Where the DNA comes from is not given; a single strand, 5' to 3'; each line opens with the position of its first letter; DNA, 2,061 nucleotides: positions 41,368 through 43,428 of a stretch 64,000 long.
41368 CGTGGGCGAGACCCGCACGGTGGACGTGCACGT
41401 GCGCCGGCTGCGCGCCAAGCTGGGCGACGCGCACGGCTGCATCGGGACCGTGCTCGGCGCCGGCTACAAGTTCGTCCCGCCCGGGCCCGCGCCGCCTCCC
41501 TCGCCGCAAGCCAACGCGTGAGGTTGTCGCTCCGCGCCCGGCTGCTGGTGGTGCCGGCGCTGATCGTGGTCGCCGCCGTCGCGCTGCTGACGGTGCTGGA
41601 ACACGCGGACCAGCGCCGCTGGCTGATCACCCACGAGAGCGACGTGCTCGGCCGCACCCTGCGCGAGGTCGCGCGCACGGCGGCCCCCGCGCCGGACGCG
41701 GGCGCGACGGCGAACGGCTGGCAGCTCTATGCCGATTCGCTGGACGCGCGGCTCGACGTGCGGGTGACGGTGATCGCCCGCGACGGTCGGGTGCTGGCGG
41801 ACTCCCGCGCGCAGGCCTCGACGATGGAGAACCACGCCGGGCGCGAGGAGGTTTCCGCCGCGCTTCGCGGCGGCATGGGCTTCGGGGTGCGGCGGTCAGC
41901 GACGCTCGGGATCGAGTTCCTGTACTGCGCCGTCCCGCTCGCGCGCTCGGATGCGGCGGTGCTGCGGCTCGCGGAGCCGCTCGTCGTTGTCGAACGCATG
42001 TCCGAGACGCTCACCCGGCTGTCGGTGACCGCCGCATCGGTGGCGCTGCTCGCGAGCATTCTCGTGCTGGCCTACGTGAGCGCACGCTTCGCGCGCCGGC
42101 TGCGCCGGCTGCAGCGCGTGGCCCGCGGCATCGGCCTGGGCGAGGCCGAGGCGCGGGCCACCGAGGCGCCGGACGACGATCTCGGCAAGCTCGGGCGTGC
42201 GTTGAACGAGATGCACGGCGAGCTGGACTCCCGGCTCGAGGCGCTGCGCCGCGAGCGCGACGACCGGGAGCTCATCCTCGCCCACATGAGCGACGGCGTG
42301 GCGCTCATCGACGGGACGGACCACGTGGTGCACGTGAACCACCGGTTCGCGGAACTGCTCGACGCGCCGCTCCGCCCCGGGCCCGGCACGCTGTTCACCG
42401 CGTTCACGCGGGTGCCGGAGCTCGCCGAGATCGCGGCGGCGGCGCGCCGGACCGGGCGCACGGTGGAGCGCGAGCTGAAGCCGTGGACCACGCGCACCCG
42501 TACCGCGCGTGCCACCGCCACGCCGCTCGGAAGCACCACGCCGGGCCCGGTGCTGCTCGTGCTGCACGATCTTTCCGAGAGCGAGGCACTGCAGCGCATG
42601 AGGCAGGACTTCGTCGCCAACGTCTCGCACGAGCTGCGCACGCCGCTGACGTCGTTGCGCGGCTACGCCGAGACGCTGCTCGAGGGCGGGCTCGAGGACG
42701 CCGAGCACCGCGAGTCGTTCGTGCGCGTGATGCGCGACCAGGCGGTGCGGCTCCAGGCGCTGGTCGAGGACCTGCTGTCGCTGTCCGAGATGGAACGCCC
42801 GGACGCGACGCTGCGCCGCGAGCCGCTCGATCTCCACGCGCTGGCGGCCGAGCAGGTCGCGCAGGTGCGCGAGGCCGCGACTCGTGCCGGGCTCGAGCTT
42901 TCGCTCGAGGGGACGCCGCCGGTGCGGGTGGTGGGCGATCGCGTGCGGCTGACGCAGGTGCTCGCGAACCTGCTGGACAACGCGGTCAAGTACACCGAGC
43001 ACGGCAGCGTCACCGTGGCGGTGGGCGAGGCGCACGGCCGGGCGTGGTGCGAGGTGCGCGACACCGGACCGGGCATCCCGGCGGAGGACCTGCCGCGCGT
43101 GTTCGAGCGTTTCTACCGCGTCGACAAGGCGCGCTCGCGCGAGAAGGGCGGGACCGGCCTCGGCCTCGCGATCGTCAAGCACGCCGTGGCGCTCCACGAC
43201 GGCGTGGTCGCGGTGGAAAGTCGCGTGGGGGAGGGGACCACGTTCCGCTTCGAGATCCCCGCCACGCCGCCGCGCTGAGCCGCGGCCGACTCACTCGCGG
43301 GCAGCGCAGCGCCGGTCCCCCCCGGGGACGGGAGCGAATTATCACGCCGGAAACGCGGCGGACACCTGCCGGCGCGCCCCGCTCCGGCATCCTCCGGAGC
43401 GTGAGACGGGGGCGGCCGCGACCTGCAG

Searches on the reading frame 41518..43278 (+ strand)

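Call 31: search_protein_families(library=pfam, proteins=[window:41518-43278:+], max_evalue=0.00001)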
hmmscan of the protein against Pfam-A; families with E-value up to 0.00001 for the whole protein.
window:41518-43278:+ (586 aa): 2 families
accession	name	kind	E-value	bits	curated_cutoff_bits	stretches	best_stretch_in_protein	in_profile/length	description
PF02518.31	HATPase_c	-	1.7e-33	115.8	26.4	1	473-583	1-110/111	Histidine kinase-, DNA gyrase B-, and HSP90-like ATPase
PF00512.31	HisKA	-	4.9e-20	71.8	26.9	1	361-426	1-64/66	His Kinase A (phospho-acceptor) domain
